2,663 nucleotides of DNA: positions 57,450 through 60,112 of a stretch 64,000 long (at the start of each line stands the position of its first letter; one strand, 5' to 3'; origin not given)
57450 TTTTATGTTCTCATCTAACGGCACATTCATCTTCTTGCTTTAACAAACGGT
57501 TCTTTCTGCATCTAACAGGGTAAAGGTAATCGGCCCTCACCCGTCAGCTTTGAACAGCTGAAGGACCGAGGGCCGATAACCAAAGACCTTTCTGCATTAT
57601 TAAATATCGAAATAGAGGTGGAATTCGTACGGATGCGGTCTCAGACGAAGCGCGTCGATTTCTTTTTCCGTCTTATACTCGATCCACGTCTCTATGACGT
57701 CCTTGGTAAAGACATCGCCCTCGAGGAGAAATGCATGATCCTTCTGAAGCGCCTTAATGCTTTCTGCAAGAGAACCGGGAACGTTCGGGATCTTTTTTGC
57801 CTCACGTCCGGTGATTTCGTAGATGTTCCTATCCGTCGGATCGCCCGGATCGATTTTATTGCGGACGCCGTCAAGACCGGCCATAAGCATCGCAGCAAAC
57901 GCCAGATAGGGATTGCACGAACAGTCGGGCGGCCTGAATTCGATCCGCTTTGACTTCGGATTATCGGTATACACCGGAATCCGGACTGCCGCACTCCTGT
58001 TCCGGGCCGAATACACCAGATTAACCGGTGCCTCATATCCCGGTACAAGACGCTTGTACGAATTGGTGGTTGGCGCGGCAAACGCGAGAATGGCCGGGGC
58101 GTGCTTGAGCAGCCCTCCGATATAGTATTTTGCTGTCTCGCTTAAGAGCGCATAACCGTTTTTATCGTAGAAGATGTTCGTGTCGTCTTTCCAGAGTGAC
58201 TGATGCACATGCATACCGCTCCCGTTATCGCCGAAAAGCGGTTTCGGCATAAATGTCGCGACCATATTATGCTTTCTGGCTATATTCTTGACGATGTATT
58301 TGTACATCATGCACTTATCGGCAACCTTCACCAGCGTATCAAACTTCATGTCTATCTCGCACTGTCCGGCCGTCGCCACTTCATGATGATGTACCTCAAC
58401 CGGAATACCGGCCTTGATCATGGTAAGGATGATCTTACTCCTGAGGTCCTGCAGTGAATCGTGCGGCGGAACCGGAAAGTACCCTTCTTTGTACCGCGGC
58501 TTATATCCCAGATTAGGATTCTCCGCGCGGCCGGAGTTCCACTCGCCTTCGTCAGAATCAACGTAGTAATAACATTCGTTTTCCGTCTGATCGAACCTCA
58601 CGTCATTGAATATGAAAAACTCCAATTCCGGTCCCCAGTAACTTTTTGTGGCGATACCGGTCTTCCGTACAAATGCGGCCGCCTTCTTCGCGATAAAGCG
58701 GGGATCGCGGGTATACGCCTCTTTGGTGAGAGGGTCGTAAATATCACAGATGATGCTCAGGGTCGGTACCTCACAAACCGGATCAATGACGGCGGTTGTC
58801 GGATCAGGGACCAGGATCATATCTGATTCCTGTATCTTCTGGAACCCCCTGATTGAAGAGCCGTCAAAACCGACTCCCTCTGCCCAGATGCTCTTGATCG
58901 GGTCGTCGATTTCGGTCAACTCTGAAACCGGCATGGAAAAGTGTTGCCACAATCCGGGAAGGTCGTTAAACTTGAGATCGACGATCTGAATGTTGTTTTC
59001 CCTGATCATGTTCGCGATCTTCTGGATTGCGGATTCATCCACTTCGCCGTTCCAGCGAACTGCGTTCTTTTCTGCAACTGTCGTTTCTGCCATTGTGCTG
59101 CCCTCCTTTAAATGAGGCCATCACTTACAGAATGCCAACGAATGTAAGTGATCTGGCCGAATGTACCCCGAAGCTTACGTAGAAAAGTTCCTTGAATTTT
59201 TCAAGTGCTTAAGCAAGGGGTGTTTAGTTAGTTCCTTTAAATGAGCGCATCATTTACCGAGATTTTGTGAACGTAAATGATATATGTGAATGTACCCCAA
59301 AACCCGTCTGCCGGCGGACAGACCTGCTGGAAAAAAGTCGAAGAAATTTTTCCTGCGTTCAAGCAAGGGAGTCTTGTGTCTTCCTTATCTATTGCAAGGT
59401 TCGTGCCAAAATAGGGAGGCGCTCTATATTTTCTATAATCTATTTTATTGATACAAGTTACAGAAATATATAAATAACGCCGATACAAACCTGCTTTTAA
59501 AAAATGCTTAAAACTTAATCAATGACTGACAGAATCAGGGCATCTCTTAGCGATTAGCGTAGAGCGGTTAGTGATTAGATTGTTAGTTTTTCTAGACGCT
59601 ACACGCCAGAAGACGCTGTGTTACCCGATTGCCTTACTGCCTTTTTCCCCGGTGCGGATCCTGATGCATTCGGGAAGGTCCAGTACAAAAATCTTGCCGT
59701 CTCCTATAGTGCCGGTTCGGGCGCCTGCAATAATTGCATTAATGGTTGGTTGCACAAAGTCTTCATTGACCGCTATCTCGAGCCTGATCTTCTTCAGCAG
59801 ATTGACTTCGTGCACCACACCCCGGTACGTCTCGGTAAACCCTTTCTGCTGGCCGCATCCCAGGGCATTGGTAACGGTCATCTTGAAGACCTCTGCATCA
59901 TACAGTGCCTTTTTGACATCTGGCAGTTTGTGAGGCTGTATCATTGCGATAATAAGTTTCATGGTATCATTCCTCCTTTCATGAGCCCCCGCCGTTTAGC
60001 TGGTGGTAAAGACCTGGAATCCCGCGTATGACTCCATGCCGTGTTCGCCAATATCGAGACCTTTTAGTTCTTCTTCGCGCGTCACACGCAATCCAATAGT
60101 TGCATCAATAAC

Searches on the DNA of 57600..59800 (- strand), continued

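Call 36: search_with_rna_model(model_id=R1, sources=[L161, L162, L163, L164, L165, L166, L167, L168, L169, L170, L171, L172, L173, L174, L175, L176, L177, L178, L179, L180, L181, L182, L183, L184, L185, L186, L187, L188, L189, L190, L191, L192, L193, L194, L195, L196, L197, L198, L199, L200], max_evalue=0.01, make_alignment=true)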
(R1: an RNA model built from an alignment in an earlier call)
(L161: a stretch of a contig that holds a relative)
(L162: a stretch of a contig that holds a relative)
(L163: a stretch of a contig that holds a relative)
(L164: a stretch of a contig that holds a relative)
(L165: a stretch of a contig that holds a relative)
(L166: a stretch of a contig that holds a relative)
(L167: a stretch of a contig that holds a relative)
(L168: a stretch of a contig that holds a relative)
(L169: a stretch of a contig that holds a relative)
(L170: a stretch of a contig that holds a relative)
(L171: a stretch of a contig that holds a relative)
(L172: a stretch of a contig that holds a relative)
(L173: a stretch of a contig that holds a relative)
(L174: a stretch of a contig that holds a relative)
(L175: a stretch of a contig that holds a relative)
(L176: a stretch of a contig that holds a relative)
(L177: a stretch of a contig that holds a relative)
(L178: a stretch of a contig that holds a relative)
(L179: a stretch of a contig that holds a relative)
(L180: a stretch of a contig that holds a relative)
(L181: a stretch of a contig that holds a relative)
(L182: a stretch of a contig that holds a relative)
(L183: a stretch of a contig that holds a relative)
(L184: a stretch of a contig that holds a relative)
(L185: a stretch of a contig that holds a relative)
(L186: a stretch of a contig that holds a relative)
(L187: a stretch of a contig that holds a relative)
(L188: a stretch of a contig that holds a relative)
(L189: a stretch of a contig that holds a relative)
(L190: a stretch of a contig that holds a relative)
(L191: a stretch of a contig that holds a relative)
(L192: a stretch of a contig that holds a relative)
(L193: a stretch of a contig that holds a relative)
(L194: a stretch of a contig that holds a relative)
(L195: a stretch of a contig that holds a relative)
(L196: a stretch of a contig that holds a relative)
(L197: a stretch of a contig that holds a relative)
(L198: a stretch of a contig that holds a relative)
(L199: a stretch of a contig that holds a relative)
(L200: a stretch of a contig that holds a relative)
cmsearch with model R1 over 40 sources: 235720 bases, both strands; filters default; matches with E-value up to 0.01: 78.
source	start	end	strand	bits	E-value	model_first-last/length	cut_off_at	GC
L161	1069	1140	-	73.7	1.5e-12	1-73/73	no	0.42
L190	103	177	-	71.3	4.6e-12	1-73/73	no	0.41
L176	8934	9008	-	70.5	6.7e-12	1-73/73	no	0.37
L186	611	682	+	70.4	6.9e-12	1-73/73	no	0.46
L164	1811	1882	+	69.7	9.6e-12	1-73/73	no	0.33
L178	4540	4612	+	69.4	1.1e-11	1-73/73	no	0.41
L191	8653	8737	-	69.3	1.2e-11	1-73/73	no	0.35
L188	495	567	-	68.9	1.4e-11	1-73/73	no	0.4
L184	5741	5815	-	68.8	1.5e-11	1-73/73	no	0.47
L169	1219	1303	-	67.8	2.4e-11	1-73/73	no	0.35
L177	5676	5750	-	67.6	2.7e-11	1-73/73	no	0.44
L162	120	192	+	66.7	4e-11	1-73/73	no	0.51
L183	4685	4755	-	66.7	4e-11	1-73/73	no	0.39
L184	9384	9456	+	66.7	4.1e-11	1-73/73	no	0.44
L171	1138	1210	-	66.6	4.3e-11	1-73/73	no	0.48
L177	5766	5839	+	66.1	5.3e-11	1-73/73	no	0.38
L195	616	686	-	65.1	8.7e-11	1-73/73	no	0.42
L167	5473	5543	+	64.8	9.9e-11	1-73/73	no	0.45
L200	11233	11308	-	64.6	1.1e-10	1-73/73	no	0.46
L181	1330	1401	+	64.3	1.3e-10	1-73/73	no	0.38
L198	1192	1262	+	64.3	1.3e-10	1-73/73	no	0.45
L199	20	92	-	64.2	1.3e-10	1-73/73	no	0.44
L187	1205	1287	-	64.2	1.3e-10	1-73/73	no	0.42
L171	1210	1296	+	62.4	3.1e-10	1-73/73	no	0.37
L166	376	464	+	62.4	3.1e-10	1-73/73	no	0.37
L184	9261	9347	-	62.4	3.2e-10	1-73/73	no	0.37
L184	5906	5978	+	62.1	3.6e-10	1-73/73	no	0.44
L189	1540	1619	-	61.6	4.5e-10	1-73/73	no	0.44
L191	8773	8845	+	61.5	4.8e-10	1-73/73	no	0.44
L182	2509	2575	-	61.4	4.9e-10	1-73/73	no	0.43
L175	362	437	-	61.1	5.6e-10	1-73/73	no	0.43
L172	1235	1319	+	60.7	6.9e-10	1-73/73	no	0.4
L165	2027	2100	+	60.7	7.1e-10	1-73/73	no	0.38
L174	487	572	-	60.4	7.9e-10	1-73/73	no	0.36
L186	3890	3979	+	60.2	8.7e-10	1-73/73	no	0.41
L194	3536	3608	-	60.1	9e-10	1-73/73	no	0.45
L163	1357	1430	+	59.9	9.9e-10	1-73/73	no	0.39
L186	3780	3852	-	59.1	1.5e-09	1-73/73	no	0.41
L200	2757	2829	+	58.7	1.8e-09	1-73/73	no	0.48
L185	1945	2024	-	57.2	3.7e-09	1-73/73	no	0.47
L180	4011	4090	+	57.1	3.8e-09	1-73/73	no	0.44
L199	11000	11085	-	56.7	4.5e-09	1-73/73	no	0.4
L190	209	300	+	56.1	6e-09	1-73/73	no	0.45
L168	3300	3377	-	56.1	6.2e-09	1-73/73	no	0.41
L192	11183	11263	-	55.9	6.7e-09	1-73/73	no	0.47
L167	6301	6372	-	55.6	7.7e-09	1-73/73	no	0.42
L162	2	82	-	54.8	1.1e-08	1-73/73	no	0.38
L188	588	660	+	54.2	1.5e-08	1-73/73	no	0.4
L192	11505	11584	-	53.3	2.3e-08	1-73/73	no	0.47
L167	6414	6500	+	53.2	2.4e-08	1-73/73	no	0.38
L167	5367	5452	-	52.9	2.8e-08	1-73/73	no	0.47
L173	1467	1549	-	52.3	3.6e-08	1-73/73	no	0.41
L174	659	731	+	51.9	4.4e-08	1-73/73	no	0.47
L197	1074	1166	+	51.6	5.1e-08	1-73/73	no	0.55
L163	1248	1333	-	51.4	5.6e-08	1-73/73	no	0.33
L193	428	500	+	51.4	5.7e-08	1-73/73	no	0.47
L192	11345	11424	-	51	6.8e-08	1-73/73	no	0.5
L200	11344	11431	+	49.8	1.2e-07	1-73/73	no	0.41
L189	1637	1725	+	49.6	1.3e-07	1-73/73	no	0.37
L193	305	398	-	49.5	1.4e-07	1-73/73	no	0.44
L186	479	571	-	49.4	1.5e-07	1-73/73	no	0.53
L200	2649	2721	-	49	1.7e-07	1-73/73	no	0.42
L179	28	130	+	48.1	2.7e-07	1-73/73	no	0.39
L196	3249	3335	+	47.9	2.9e-07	1-73/73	no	0.44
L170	1356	1429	+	46.7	5.2e-07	1-73/73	no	0.47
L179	743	823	+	46.6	5.3e-07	1-73/73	no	0.3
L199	11133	11228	+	46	7.3e-07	1-73/73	no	0.42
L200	1286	1373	-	45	1.2e-06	1-73/73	no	0.36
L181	1111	1182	-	44.9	1.2e-06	1-73/73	no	0.4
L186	4925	5038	+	44.4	1.5e-06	1-73/73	no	0.54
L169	1354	1426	+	44.4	1.5e-06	1-73/73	no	0.42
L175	447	519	+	41.6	5.7e-06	1-73/73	no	0.47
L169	131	224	-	37.9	3.4e-05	1-73/73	no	0.5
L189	1162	1211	-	33.4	0.00028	16-65/73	no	0.38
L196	3120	3213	-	30.3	0.0012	1-73/73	no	0.48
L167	5255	5384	+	29.7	0.0017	1-73/73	no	0.46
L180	2204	2271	+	28.9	0.0023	1-73/73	no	0.5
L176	8831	8878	-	26.7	0.0068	1-73/73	no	0.56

Alignment A4: 78 matches aligned to the model, 188 columns, each read 5' to 3' on its own strand. Consensus structure (alignment columns), stored with it:
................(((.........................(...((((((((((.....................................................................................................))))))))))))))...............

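Call 58: search_rna_families(sources=[L136, L140, L142, L096, L154, L102, L114, L192, L007, L055, L031, L026], threshold=evalue, max_evalue=0.1)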
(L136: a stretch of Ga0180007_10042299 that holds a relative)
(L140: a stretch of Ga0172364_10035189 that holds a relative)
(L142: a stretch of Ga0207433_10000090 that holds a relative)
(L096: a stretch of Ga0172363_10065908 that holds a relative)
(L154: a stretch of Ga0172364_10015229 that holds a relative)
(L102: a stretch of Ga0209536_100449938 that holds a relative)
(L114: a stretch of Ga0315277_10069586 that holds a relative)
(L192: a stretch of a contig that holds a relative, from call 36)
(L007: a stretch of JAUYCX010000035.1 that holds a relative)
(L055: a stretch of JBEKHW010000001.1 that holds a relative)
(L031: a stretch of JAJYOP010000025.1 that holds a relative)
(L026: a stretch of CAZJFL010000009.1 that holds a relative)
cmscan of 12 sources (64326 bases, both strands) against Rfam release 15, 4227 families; matches with E-value up to 0.1: 3.
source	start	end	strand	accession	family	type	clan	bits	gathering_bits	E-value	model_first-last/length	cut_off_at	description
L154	5300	5504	-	RF00050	FMN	Cis-reg; riboswitch;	-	67.1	66.2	5.2e-13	1-138/138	no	FMN riboswitch aptamer (RFN element)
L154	5113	5221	-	RF03940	MIR9563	Gene; miRNA;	-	33.3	90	0.016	1-127/127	no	MIR9563 microRNA precursor family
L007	774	846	+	RF00625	P11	Gene;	-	28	70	0.035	1-139/139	no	Pseudomonas sRNA P11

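Call 64: search_with_rna_model(model_id=R1, sources=[L201, L202, L203], max_evalue=1)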
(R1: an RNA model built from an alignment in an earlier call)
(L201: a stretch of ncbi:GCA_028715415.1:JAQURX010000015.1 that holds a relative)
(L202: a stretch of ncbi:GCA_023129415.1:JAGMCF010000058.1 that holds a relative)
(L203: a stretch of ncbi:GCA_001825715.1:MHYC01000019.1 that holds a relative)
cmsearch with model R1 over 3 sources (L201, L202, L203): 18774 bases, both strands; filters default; matches with E-value up to 1: 0.
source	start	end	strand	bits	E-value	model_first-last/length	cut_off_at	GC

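Call 65: build_rna_model(alignment_id=A4)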
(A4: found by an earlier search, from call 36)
Model R2 built from alignment A4 (78 sequences, 188 columns); structure: stored with the alignment.
model positions 74; base pairs 14; branch points 0; effective number of sequences 7.46; information 0.763 bits per position. Calibrated on 0.2 Mb of random sequence (short: E-values are rough).
structure used (alignment columns):
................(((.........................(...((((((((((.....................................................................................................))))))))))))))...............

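Call 68: search_with_rna_model(model_id=R2, source=window, filters=off, max_evalue=10, show_alignments=2)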
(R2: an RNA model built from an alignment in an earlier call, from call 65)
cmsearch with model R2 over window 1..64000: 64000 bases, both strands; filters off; matches with E-value up to 10: 7.
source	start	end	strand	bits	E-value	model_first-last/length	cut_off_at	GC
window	59101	59173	-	65.1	5.3e-11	1-74/74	no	0.48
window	59230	59303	-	42.8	1.3e-06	1-74/74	no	0.35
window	38389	38423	-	9.3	5.5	1-74/74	no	0.37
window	48046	48184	+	8.7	7.1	1-74/74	no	0.37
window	4107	4132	+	8.5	7.7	1-74/74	no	0.46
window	25403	25439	+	8.1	9.4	1-74/74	no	0.3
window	12187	12245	-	8.1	9.7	1-74/74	no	0.31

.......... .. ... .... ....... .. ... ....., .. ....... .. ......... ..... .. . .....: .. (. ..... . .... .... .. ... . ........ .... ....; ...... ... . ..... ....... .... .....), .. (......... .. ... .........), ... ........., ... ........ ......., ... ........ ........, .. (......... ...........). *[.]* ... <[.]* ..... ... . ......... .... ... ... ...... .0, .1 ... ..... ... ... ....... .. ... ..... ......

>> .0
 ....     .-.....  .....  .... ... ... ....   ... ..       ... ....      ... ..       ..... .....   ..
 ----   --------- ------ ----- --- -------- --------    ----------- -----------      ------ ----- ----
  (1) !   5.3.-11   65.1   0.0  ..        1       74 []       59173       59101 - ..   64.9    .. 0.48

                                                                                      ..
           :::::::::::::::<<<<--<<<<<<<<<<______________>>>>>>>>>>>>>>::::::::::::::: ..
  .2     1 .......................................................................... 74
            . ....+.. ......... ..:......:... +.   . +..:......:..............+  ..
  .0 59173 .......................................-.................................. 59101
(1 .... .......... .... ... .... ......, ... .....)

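Call 79: search_with_rna_model(model_id=R2, sources=[L201, L202, L203, L204, L205, L206, L207, L208, L209], max_evalue=1)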
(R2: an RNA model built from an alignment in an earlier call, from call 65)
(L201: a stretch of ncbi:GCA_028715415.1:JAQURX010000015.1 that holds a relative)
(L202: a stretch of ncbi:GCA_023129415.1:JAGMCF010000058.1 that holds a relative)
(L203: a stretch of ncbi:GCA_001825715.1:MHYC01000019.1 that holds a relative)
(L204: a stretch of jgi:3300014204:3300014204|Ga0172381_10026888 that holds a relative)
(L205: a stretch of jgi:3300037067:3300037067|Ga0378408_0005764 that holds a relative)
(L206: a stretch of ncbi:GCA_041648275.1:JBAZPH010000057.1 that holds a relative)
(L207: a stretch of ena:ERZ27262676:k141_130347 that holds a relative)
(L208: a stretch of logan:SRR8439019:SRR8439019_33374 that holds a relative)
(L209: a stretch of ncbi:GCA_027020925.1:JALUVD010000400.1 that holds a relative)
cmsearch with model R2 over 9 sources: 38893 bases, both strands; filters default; matches with E-value up to 1: 1.
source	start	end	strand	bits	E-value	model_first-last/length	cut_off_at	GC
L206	2252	2289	+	12.4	0.8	1-74/74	no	0.39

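Call 90: search_with_rna_model(model_id=R2, sources=[L210, L211, L212], max_evalue=1)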
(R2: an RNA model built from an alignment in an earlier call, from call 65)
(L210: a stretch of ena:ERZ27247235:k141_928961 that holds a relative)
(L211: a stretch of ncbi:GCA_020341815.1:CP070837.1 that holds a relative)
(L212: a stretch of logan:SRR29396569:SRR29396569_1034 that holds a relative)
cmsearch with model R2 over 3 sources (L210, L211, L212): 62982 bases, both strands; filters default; matches with E-value up to 1: 2.
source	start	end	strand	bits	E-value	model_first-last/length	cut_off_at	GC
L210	9594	9666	-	63.8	9.6e-11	1-74/74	no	0.36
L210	9912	9992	+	53.1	1.2e-08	1-74/74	no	0.4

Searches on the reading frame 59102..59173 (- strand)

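Call 50: search_protein_families(library=pfam, proteins=[L167:6496-7863:+], max_evalue=0.0001)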
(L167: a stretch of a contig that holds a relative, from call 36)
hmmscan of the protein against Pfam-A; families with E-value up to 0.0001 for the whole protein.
L167:6496-7863:+ (455 aa): 4 families
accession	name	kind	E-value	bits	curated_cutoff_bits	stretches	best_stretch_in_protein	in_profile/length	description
PF01225.30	Mur_ligase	-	3.4e-29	101.5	21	1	4-101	1-93/95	Mur ligase family, catalytic domain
PF08245.18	Mur_ligase_M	-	1.4e-26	94.1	24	1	107-285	1-199/200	Mur ligase middle domain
PF02875.26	Mur_ligase_C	-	4.2e-19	70.1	28.4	1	308-438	1-127/127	Mur ligase, glutamate ligase domain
PF21799.2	MurD-like_N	-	4e-05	24.2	27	0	7-89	5-87/88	Mur ligase MurD-like, N-terminal domain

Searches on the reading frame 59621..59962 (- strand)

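Call 8: search_protein_families(library=pfam, proteins=[window:59621-59962:-])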
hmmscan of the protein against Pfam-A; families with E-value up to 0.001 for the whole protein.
window:59621-59962:- (113 aa): 1 family
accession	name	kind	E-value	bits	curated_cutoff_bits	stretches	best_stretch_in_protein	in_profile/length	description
PF00543.27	P-II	-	2e-26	92.7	25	1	1-106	1-102/102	Nitrogen regulatory protein P-II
